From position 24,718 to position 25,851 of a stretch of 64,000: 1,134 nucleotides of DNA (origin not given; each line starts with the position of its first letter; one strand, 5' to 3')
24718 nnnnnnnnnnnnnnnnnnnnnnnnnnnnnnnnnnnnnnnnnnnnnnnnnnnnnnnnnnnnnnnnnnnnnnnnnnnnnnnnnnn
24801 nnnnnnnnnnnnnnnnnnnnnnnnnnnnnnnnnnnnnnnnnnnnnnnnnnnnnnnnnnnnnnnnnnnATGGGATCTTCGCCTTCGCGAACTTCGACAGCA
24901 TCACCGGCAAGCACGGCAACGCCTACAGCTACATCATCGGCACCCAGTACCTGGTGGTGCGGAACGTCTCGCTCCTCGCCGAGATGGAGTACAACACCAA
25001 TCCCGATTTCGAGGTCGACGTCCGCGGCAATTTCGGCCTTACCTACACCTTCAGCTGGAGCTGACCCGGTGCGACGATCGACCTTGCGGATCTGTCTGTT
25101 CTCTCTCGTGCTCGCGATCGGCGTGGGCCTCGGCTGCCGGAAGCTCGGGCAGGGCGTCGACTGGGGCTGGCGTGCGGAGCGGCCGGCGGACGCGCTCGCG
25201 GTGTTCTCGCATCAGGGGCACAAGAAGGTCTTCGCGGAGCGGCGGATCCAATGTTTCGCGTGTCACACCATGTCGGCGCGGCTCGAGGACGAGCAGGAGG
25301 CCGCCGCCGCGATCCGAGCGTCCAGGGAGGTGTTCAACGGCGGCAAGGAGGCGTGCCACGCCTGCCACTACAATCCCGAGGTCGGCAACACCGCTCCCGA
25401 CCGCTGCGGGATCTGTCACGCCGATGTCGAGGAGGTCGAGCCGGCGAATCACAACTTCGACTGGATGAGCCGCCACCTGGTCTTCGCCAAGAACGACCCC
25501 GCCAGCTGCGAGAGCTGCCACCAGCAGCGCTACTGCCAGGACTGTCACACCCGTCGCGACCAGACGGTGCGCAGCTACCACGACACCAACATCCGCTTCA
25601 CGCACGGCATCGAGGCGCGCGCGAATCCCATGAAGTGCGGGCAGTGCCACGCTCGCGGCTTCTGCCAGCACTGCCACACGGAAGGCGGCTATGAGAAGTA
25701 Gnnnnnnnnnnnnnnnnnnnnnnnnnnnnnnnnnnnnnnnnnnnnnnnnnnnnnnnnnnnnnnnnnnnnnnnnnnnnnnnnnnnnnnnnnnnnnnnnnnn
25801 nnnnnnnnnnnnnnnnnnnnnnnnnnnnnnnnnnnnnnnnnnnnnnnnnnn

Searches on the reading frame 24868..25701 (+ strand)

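Call 10: search_protein_families(library=pfam, proteins=[window:24868-25701:+], max_evalue=0.001)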
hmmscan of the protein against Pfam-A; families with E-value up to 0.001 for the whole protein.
window:24868-25701:+ (277 aa): 2 families
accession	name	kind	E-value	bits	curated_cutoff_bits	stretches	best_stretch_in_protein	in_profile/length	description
PF14522.11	Cytochrome_C7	-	0.00012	22.3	24.8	1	112-184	2-66/67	Cytochrome c7 and related cytochrome c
PF14537.11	Cytochrom_c3_2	-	0.00023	22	25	0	162-228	8-79/79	Cytochrome c3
